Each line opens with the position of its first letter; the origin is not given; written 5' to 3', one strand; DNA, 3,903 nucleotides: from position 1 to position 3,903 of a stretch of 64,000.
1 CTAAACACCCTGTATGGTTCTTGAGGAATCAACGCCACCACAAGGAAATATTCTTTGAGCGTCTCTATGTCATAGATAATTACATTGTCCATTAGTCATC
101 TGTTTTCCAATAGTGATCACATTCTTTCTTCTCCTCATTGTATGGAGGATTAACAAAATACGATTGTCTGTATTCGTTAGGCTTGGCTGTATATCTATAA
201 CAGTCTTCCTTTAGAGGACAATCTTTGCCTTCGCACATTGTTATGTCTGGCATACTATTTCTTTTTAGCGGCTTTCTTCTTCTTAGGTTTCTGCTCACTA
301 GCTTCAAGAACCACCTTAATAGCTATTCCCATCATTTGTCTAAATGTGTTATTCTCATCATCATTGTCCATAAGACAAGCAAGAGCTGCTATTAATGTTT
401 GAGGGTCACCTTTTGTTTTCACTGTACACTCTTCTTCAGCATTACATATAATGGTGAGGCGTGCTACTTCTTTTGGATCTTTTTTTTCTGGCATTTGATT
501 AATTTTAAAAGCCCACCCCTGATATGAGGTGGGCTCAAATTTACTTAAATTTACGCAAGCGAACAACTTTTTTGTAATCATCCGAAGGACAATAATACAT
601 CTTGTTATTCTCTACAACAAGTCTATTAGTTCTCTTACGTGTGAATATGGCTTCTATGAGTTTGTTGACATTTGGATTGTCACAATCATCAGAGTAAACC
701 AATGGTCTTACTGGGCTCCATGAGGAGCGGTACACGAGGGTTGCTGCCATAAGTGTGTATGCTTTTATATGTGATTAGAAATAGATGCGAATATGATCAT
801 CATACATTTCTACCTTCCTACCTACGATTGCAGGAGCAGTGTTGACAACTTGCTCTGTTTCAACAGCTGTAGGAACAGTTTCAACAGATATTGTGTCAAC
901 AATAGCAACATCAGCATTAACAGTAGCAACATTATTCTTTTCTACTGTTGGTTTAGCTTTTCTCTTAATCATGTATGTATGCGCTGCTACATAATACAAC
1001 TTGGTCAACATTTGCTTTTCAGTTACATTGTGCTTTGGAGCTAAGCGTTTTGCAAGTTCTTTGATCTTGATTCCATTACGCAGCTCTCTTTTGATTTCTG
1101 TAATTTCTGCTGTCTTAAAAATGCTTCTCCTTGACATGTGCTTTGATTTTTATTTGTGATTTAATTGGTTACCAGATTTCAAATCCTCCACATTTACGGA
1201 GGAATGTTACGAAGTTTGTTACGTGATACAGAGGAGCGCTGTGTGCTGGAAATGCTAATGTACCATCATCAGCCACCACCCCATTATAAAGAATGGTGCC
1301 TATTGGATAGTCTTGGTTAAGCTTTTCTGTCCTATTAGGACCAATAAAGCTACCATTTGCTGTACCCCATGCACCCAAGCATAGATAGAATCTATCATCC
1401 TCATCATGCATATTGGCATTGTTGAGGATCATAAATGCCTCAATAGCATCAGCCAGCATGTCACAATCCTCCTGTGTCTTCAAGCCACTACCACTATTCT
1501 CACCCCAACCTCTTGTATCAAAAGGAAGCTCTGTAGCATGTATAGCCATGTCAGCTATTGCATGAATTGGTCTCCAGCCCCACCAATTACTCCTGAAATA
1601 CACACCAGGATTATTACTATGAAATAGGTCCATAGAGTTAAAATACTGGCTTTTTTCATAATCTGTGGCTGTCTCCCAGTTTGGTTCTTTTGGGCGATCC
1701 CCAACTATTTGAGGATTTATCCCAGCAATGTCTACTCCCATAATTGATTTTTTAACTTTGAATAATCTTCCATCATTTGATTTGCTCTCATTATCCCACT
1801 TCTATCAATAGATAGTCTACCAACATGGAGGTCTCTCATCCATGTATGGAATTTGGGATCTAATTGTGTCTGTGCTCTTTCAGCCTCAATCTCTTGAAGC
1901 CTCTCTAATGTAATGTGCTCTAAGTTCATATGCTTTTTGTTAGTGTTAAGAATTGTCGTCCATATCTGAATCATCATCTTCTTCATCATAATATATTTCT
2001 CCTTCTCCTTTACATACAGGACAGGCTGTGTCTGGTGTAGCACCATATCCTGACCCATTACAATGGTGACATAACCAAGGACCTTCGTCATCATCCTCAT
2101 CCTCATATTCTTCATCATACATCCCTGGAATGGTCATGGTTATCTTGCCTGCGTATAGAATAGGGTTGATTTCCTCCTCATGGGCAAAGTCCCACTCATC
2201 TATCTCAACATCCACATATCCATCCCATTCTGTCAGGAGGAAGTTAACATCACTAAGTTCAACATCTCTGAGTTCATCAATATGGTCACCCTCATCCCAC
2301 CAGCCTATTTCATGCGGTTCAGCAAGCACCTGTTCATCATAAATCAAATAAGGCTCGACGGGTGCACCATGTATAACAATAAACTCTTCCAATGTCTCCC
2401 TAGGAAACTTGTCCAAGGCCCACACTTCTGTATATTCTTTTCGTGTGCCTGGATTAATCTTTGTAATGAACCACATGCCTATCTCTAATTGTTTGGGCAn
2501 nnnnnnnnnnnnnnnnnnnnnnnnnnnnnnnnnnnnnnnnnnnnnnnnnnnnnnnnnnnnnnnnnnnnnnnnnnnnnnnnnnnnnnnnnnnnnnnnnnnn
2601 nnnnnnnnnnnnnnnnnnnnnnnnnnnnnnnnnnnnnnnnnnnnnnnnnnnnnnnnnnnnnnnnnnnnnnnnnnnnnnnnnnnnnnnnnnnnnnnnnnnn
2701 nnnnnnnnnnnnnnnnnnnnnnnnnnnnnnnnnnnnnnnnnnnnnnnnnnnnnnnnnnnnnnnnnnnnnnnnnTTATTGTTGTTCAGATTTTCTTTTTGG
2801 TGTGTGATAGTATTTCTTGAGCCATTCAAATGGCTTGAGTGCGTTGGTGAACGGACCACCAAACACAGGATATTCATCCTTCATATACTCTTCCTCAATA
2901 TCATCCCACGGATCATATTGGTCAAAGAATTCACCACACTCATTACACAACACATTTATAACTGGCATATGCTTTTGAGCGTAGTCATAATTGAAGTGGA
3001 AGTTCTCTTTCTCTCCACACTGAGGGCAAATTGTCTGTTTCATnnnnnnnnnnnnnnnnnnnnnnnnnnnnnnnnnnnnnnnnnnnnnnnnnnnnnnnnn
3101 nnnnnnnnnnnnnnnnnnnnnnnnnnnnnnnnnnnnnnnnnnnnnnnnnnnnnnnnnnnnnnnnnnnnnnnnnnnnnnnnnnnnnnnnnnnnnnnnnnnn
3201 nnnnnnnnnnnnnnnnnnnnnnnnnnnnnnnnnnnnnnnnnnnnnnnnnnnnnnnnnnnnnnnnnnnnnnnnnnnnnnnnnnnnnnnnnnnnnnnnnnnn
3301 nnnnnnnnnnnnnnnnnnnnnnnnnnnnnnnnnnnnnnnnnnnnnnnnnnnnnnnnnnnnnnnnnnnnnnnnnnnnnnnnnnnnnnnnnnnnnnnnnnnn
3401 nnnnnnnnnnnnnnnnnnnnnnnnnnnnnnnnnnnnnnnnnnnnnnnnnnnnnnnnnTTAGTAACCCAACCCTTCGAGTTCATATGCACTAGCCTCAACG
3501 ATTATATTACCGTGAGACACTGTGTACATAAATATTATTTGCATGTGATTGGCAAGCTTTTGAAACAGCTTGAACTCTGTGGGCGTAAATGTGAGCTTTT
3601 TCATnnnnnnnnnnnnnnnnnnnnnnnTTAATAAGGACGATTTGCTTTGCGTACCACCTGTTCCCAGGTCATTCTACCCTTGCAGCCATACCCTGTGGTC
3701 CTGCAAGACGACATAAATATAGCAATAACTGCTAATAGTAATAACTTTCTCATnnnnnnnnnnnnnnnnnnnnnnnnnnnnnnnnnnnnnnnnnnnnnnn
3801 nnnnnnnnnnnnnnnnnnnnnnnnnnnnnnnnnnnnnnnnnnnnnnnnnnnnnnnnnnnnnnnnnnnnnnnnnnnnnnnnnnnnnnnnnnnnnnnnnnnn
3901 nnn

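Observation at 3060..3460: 400-bp control region packed with four perfect 16-24-nt palindromes and three families of direct repeats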

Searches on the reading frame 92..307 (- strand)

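Call 10: search_protein_families(library=phrogs, proteins=[window:92-307:-], max_evalue=0.01)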
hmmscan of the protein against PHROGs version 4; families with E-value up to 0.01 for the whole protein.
window:92-307:- (71 aa): 1 family
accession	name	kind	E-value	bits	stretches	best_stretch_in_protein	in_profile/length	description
phrog_20586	-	unknown function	5.1e-11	43.7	1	22-55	1-33/59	-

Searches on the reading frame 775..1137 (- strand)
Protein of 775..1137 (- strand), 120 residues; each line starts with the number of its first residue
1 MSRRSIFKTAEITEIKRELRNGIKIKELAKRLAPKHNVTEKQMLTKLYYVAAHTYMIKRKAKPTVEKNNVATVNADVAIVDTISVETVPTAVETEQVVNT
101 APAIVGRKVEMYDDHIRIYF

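Call 10: search_protein_families(library=phrogs, proteins=[window:775-1137:-], max_evalue=0.01)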
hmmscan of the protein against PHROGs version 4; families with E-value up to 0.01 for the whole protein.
window:775-1137:- (120 aa): 0 families

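Call 54: search_protein_families(library=pfam, proteins=[window:775-1137:-], max_evalue=1)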
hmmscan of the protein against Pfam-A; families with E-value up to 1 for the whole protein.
window:775-1137:- (120 aa): 2 families
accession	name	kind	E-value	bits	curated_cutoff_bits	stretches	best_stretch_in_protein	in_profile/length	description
PF02277.22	DBI_PRT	-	0.0081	15.9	22.6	1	40-101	22-82/329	Phosphoribosyltransferase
PF20453.3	DUF6707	-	0.043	13.6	27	1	13-62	92-141/279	Family of unknown function (DUF6707)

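Call 74: search_solved_structures(query=window:775-1137:-, max_evalue=10)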
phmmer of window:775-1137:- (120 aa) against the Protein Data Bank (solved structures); distinct sequences matched with E-value up to 10: 3.
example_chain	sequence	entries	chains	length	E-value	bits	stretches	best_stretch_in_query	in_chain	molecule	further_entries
1j2q_H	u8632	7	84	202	0.39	14.3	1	24-73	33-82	Proteasome beta subunit | Proteasome subunit beta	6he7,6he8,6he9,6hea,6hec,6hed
6he5_1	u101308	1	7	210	0.42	14.2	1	24-73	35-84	Proteasome subunit beta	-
4ijc_A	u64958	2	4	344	0.64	13.6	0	27-65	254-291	D-arabinose dehydrogenase [NAD(P)+] heavy chain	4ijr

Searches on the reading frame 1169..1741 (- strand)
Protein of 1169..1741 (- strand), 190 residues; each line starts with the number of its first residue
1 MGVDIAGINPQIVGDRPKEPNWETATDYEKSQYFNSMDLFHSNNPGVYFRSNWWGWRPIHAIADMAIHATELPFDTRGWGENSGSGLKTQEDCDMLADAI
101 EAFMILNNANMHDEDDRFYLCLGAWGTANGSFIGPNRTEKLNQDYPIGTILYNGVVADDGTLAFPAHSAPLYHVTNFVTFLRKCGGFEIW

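Call 10: search_protein_families(library=phrogs, proteins=[window:1169-1741:-], max_evalue=0.01)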
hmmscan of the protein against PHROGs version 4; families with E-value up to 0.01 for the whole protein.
window:1169-1741:- (190 aa): 0 families

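Call 71: find_encoding_contigs(protein=window:1169-1741:-, flank=10000, max_places=4)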
Protein window:1169-1741:- (190 aa): 7 contigs read that carry it; 4 places shown.
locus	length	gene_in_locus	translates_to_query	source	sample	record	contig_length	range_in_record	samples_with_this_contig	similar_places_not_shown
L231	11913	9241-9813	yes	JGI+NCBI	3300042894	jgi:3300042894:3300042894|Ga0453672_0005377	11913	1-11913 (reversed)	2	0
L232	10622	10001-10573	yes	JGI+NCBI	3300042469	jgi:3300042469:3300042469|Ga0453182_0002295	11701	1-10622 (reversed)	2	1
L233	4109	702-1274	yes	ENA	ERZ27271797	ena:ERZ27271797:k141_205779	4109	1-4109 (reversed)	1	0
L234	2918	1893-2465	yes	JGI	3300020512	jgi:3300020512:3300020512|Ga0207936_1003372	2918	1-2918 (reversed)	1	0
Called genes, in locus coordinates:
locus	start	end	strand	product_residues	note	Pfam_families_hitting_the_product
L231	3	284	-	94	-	?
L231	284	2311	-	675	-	-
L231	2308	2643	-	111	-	-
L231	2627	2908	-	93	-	-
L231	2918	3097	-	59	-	-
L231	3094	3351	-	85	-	-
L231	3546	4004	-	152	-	PF00216:Bac_DNA_binding (faint)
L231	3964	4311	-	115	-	-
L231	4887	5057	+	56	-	-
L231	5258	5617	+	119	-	-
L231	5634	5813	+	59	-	-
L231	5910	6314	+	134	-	-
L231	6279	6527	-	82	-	-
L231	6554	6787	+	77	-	-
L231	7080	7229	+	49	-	-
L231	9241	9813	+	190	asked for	-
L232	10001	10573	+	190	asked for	-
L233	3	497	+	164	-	?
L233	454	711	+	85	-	-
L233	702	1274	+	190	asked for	-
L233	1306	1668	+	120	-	-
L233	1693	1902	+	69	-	-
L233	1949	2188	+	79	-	-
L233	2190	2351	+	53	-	-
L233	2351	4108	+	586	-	?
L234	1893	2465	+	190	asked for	-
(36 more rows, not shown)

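Call 72: search_protein_families(library=pfam, proteins=[L233:2351-4108:+, L233:1949-2188:+, L233:2190-2351:+], max_evalue=0.01)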
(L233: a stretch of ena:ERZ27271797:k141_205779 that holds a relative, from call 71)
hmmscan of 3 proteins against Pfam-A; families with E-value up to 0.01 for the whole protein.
L233:2351-4108:+ (586 aa): 0 families

L233:1949-2188:+ (79 aa): 0 families

L233:2190-2351:+ (53 aa): 1 family
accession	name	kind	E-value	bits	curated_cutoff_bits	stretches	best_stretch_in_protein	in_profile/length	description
PF19555.4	DUF6078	-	0.0039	18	27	1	5-50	16-65/145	Family of unknown function (DUF6078)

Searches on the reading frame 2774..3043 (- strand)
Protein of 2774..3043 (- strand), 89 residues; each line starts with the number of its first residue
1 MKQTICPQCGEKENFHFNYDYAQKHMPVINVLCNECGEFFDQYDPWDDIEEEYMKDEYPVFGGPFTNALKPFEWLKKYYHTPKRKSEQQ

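Call 10: search_protein_families(library=phrogs, proteins=[window:2774-3043:-], max_evalue=0.01)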
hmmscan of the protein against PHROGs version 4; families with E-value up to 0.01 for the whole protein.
window:2774-3043:- (89 aa): 2 families
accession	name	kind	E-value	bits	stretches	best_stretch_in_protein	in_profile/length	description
phrog_14257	-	unknown function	0.0019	19.2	0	31-57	4-30/42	-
phrog_1305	-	DNA, RNA and nucleotide metabolism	0.0072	16.7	1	2-57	15-76/226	DNA binding protein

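Call 15: find_related_loci(query=window:2774-3043:-, collection=viral_contigs, flank=6000)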
Query window:2774-3043:- (89 aa) in viral_contigs; peptide patterns used: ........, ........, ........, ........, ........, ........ (x = any residue, [..] = any of these).
21 stretches matched a pattern; 15 encode a relative of the query (tblastn E <= 1e-3); 15 distinct loci.
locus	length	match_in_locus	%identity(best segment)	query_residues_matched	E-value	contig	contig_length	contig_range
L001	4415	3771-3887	92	2-40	5e-23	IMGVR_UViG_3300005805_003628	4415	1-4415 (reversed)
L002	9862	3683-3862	70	2-56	1e-22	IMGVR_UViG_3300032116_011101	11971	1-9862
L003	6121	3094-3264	63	1-57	3e-22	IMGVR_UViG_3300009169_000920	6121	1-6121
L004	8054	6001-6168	61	2-57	4e-21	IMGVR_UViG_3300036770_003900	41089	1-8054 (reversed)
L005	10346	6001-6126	74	43-85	2e-18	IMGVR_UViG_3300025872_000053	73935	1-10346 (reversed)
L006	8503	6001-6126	74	43-85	2e-18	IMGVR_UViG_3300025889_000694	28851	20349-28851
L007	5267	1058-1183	74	43-85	2e-18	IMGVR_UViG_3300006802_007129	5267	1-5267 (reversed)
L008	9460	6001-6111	70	6-42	6e-17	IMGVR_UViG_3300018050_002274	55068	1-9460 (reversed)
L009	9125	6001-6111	70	6-42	6e-17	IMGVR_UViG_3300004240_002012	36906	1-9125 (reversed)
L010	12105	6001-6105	80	53-87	1e-16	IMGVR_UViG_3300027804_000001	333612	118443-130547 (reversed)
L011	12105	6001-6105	80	53-87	1e-16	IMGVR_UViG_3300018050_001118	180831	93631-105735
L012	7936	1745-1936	42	6-69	1e-14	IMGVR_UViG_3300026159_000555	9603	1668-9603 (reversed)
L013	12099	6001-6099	73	53-85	2e-12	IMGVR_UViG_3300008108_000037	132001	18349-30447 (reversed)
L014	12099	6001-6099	73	53-85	2e-12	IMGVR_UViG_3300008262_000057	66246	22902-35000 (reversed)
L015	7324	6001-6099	73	53-85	2e-12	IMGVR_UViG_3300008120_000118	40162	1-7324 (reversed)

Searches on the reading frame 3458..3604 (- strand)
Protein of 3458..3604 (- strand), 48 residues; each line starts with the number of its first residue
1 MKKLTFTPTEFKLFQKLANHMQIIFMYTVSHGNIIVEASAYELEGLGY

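Call 54: search_protein_families(library=pfam, proteins=[window:3458-3604:-], max_evalue=1)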
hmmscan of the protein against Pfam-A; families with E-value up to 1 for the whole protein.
window:3458-3604:- (48 aa): 0 families

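Call 70: search_protein_families(library=phrogs, proteins=[window:3458-3604:-], max_evalue=0.01)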
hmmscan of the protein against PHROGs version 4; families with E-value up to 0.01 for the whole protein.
window:3458-3604:- (48 aa): 0 families

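Call 86: find_homologous_proteins(query=window:3458-3604:-, max_evalue=0.001)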
Query window:3458-3604:- (48 aa): 17 proteins with E <= 0.001 among 17 candidates.
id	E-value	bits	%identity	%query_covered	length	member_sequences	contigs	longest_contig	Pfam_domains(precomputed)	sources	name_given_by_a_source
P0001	4.1e-22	93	94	100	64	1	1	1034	-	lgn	-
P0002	5.4e-21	90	92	100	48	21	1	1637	-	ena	-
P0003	2.0e-20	88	88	100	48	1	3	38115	-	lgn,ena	-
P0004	2.7e-20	87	92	100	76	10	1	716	-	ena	-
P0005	3.9e-20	87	88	100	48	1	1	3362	-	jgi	jgi:hypothetical protein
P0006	5.6e-20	86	88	100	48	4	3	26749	-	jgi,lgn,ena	jgi:hypothetical protein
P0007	6.8e-20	86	88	100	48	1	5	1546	-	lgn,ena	-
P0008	2.2e-19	85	90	100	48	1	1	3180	-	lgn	-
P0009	1.1e-18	82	83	100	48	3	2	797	-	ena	-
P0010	1.3e-18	82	83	100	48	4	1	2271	-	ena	-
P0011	6.5e-18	80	81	100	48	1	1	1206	-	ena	-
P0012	1.4e-17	79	81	100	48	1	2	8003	-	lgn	-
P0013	1.6e-17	79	81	100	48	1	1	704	-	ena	-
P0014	1.4e-16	76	77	100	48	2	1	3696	-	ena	-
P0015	3.7e-16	75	77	100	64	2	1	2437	-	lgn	-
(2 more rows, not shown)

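Call 92: predict_structure(alignment_id=A2)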
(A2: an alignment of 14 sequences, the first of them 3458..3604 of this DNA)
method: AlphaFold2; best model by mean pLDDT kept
length: 48 residues; sequences in the alignment: 14
mean_pLDDT: 92.3   pTM: 0.69
mean pLDDT of the five models: 92.3, 91.3, 90.9, 90.8, 90.7
residues with pLDDT >= 90: 37; 70-90: 11; 50-70: 0; < 50: 0
segments of 3 or more residues with pLDDT < 50: none
pLDDT, mean of each block of 10 residues (from residue 1): 94 94 93 94 84
secondary structure, 60 per line:
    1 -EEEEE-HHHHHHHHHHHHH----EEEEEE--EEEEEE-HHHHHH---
elements in order: E2-6 H8-20 E25-30 E33-38 H40-45

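Call 94: fold_search(model_id=the predicted structure, library=pdb)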
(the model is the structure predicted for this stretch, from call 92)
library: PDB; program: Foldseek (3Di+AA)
matches with E <= 10: 965; with E <= 0.001: 0
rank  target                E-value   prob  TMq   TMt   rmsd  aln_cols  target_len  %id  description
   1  1yj7_C                3.2e-01  0.93  0.69  0.26   3.1        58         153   19  Crystal structure of enteropathogenic E.coli (EPEC) type III secretion system protein EscJ (released 2005-06-07)
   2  3r7p_A                3.5e-01  0.57  0.47  0.12   3.3        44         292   14  The crystal structure of I-LtrI (released 2011-07-20)
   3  7mwq_A                4.0e-01  0.77  0.56  0.18   3.6        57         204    9  Structure of De Novo designed beta sheet heterodimer LHD29A53/B53 (released 2022-01-19)
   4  8up5_P                4.2e-01  0.47  0.48  0.35   4.9        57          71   16  Structure of the KEOPS complex (Cgi121/Bud32/Kae1/Pcc1) bound to tRNA in its native-like conformation. (released 2024-12-18)
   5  4grs_A                4.5e-01  0.77  0.55  0.11   2.8        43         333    9  Crystal structure of a chimeric DAH7PS (released 2013-02-06)
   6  6bcf_A                4.5e-01  0.47  0.47  0.12   3.4        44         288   14  I-LtrI G183A bound to cognate substrate (pre-cleavage complex) (released 2018-10-24)
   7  1yj7_B                4.9e-01  0.95  0.73  0.27   1.7        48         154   19  Crystal structure of enteropathogenic E.coli (EPEC) type III secretion system protein EscJ (released 2005-06-07)
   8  4grs_C                4.9e-01  0.75  0.55  0.11   2.8        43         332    9  Crystal structure of a chimeric DAH7PS (released 2013-02-06)
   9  6bch_A                4.9e-01  0.51  0.48  0.12   3.3        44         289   14  I-LtrI E29D bound to cognate substrate (nicked complex) (released 2018-10-24)
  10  2guk_A                5.2e-01  0.89  0.68  0.32   5.9        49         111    8  Crystal Structure of the Conserved Protein of Unknown Function from Porphyromonas gingivalis (released 2006-05-30)
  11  4grs_D                5.2e-01  0.72  0.55  0.11   2.8        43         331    9  Crystal structure of a chimeric DAH7PS (released 2013-02-06)
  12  8ovj_SN               5.6e-01  0.21  0.44  0.25   8.3        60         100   10  CRYO-EM STRUCTURE OF LEISHMANIA MAJOR 80S RIBOSOME : PARENTAL STRAIN (released 2024-05-08)
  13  6wmk_B                5.9e-01  0.80  0.64  0.52   2.8        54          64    7  Crystal structure of beta sheet heterodimer LHD29 (released 2021-11-10)
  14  8ure_A                5.9e-01  0.18  0.41  0.07   8.4        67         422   21  CryoEM Structure of Allosterically Switchable De Novo Protein sr312, in Open State with Effector Peptide (released 2024-08-14)
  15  6bcn_A                6.4e-01  0.44  0.48  0.12   3.3        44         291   14  I-LtrI E184D bound to cognate substrate (pre-cleavage complex) (released 2018-10-24)
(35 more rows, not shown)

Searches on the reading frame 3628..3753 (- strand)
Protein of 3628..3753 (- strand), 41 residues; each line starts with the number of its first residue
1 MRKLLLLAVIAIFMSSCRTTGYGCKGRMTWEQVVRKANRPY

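Call 54: search_protein_families(library=pfam, proteins=[window:3628-3753:-], max_evalue=1)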
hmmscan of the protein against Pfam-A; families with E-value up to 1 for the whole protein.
window:3628-3753:- (41 aa): 2 families
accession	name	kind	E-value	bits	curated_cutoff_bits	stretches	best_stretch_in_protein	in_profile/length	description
PF08139.17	LPAM_1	-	0.051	14.5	20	1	1-17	1-17/18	Prokaryotic membrane lipoprotein lipid attachment site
PF16386.10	DUF4995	-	0.13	12.8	28.4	1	1-30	1-29/73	Domain of unknown function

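Call 70: search_protein_families(library=phrogs, proteins=[window:3628-3753:-], max_evalue=0.01)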
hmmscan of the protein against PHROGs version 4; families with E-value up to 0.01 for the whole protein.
window:3628-3753:- (41 aa): 0 families
